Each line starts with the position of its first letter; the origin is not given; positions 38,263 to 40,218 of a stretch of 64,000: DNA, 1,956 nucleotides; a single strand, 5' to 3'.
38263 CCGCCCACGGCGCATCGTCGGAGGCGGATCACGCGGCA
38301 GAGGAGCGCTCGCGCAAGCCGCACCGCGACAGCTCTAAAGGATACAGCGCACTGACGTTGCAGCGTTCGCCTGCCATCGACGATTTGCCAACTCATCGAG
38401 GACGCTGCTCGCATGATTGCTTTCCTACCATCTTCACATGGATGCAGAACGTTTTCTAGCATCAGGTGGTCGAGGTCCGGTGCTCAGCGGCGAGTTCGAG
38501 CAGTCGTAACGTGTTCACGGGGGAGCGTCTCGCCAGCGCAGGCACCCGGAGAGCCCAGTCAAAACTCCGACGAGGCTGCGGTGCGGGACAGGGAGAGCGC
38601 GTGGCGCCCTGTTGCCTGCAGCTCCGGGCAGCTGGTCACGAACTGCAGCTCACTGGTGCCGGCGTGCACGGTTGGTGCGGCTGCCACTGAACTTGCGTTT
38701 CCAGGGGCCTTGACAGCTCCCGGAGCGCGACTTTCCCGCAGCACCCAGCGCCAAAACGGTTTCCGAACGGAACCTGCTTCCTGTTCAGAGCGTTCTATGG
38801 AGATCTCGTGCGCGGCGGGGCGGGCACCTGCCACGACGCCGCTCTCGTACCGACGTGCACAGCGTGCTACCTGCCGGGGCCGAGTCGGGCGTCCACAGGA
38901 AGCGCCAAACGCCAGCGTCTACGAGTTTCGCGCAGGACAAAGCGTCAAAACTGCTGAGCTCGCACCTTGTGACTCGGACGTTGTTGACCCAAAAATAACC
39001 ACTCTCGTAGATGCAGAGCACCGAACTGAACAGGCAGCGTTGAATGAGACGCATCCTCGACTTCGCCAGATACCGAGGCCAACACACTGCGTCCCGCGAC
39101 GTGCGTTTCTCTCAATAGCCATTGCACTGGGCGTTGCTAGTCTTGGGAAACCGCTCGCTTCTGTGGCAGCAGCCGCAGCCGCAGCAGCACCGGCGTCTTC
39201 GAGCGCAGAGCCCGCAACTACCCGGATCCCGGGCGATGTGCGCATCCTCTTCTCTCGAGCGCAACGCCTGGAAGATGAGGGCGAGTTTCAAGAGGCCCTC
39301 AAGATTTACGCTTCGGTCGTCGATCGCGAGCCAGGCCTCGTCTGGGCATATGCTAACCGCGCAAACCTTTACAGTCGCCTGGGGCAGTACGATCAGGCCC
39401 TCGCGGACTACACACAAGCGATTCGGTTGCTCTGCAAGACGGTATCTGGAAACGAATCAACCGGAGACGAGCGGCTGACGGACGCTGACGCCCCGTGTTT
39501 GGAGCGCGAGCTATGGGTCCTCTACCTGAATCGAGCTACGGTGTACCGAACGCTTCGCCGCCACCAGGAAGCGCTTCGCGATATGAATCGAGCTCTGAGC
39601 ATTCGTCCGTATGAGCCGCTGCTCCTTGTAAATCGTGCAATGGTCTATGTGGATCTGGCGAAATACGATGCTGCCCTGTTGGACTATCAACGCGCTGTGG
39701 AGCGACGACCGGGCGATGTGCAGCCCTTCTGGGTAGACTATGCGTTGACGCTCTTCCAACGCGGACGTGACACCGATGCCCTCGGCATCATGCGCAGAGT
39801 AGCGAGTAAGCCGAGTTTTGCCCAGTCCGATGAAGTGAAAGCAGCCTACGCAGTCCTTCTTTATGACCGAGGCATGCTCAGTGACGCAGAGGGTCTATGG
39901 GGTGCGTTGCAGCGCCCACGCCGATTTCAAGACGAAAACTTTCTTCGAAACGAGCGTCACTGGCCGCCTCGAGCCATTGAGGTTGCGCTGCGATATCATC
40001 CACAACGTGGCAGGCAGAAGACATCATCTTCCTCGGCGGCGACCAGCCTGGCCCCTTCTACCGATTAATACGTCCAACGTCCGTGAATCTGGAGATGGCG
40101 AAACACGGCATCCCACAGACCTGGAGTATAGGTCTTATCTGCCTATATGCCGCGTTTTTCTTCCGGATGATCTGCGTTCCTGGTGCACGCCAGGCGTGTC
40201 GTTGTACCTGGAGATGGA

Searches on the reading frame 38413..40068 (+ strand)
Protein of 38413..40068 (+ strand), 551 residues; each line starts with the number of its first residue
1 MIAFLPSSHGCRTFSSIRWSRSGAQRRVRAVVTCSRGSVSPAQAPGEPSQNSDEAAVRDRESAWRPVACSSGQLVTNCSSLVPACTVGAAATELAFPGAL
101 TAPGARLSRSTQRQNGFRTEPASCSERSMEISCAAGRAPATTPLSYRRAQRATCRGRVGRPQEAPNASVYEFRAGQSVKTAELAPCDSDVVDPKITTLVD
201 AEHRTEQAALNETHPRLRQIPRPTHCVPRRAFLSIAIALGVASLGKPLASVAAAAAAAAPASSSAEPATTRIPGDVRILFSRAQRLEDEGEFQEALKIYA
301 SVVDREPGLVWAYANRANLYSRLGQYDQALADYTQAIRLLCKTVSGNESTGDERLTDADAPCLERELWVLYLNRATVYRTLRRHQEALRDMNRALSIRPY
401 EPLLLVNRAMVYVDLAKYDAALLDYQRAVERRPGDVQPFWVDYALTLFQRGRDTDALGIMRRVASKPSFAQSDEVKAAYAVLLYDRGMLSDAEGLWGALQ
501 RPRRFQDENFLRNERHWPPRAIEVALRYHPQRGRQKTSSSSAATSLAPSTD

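Call 49: search_protein_families(library=pfam, proteins=[window:38413-40068:+], max_evalue=0.00001)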
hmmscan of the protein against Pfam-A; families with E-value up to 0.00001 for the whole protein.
window:38413-40068:+ (551 aa): 12 families
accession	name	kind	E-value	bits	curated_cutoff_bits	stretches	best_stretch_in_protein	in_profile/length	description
PF00515.34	TPR_1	-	1.2e-22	79.2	27.8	1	311-339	2-30/34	Tetratricopeptide repeat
PF07719.23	TPR_2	-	2.8e-20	71.2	27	0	312-339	3-30/34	Tetratricopeptide repeat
PF13181.12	TPR_8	-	4.8e-17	61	25.7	0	312-339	3-30/34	Tetratricopeptide repeat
PF13424.12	TPR_12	-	4e-14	53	30.1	1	292-340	26-75/77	Tetratricopeptide repeat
PF13431.12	TPR_17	-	7.9e-13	48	24.4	0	302-330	5-33/34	Tetratricopeptide repeat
PF13428.12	TPR_14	-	1.3e-12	47.5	23.5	0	277-318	2-43/44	Tetratricopeptide repeat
PF14559.12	TPR_19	-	1.7e-11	44.7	25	1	288-331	3-46/68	Tetratricopeptide repeat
PF13371.12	TPR_9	-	4.7e-11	43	35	0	378-435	5-62/73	Tetratricopeptide repeat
PF13432.12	TPR_16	-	5.5e-10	39.9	32.7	0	408-464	3-58/65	Tetratricopeptide repeat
PF13374.12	TPR_10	-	2.4e-09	37.4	27.5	0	311-345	3-36/42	Tetratricopeptide repeat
PF13414.12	TPR_11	-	3.2e-08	33.6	26.8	0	318-339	2-23/42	TPR repeat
PF13176.12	TPR_7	-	9.4e-06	25.8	27.9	0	313-343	2-31/36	Tetratricopeptide repeat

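Call 51: search_solved_structures(query=window:38413-40068:+, show_alignments=1)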
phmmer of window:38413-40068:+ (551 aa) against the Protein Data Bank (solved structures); distinct sequences matched with E-value up to 0.001: 63 (the best 60 are shown).
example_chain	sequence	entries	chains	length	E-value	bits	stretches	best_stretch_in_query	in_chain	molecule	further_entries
9qhb_A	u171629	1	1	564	2.7e-15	59.5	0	287-352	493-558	Engineered tetratricopeptide repeat protein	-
7yeh_B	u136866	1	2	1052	6.6e-14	54.9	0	284-436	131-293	UDP-N-acetylglucosamine--peptide N-acetylglucosaminyltransferase 110 kDa subunit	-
7yea_A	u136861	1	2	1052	6.6e-14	54.9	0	284-436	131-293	UDP-N-acetylglucosamine--peptide N-acetylglucosaminyltransferase 110 kDa subunit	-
7ntf_A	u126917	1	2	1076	7.4e-14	54.7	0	284-436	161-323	Isoform 1 of UDP-N-acetylglucosamine--peptide N-acetylglucosaminyltransferase 110 kDa subu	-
8bu0_A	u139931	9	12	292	2.2e-13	53.2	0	287-348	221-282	Consensus tetratricopeptide repeat protein | Crystal structure of an 8-repeat consensus TPR superhelix with Zinc. | Monomer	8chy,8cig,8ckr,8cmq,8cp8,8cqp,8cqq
1w3b_A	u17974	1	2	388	2.3e-13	53.1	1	285-436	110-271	UDP-N-ACETYLGLUCOSAMINE--PEPTIDE N-ACETYLGLUCOSAMINYLTRANSFERASE 110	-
6eou_A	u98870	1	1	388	3.6e-13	52.5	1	285-436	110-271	UDP-N-acetylglucosamine--peptide N-acetylglucosaminyltransferase 110 kDa subunit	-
9hb4_G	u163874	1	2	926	1.8e-12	50.2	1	363-429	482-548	Sperm-associated antigen 1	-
9qhc_A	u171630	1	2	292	1.5e-09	40.5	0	287-340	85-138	Engineered tetratricopeptide repeat protein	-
3fp2_A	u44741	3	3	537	2.4e-07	33.2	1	382-499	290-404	TPR repeat-containing protein YHR117W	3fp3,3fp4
3lca_A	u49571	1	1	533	2.5e-07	33.2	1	382-499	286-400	Protein TOM71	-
7obi_A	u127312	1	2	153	2.7e-07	33.1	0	286-340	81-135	CTPR-rv4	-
2fo7_A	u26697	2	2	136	5.9e-07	31.9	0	288-341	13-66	SYNTHETIC CONSENSUS TPR PROTEIN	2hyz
8ch0_A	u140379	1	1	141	6.3e-07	31.9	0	286-341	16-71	Consensus tetratricopeptide repeat protein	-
9gzg_A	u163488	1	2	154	9.3e-07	31.3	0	284-352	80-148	Engineered CTPR protein with glutamic acids for conductivity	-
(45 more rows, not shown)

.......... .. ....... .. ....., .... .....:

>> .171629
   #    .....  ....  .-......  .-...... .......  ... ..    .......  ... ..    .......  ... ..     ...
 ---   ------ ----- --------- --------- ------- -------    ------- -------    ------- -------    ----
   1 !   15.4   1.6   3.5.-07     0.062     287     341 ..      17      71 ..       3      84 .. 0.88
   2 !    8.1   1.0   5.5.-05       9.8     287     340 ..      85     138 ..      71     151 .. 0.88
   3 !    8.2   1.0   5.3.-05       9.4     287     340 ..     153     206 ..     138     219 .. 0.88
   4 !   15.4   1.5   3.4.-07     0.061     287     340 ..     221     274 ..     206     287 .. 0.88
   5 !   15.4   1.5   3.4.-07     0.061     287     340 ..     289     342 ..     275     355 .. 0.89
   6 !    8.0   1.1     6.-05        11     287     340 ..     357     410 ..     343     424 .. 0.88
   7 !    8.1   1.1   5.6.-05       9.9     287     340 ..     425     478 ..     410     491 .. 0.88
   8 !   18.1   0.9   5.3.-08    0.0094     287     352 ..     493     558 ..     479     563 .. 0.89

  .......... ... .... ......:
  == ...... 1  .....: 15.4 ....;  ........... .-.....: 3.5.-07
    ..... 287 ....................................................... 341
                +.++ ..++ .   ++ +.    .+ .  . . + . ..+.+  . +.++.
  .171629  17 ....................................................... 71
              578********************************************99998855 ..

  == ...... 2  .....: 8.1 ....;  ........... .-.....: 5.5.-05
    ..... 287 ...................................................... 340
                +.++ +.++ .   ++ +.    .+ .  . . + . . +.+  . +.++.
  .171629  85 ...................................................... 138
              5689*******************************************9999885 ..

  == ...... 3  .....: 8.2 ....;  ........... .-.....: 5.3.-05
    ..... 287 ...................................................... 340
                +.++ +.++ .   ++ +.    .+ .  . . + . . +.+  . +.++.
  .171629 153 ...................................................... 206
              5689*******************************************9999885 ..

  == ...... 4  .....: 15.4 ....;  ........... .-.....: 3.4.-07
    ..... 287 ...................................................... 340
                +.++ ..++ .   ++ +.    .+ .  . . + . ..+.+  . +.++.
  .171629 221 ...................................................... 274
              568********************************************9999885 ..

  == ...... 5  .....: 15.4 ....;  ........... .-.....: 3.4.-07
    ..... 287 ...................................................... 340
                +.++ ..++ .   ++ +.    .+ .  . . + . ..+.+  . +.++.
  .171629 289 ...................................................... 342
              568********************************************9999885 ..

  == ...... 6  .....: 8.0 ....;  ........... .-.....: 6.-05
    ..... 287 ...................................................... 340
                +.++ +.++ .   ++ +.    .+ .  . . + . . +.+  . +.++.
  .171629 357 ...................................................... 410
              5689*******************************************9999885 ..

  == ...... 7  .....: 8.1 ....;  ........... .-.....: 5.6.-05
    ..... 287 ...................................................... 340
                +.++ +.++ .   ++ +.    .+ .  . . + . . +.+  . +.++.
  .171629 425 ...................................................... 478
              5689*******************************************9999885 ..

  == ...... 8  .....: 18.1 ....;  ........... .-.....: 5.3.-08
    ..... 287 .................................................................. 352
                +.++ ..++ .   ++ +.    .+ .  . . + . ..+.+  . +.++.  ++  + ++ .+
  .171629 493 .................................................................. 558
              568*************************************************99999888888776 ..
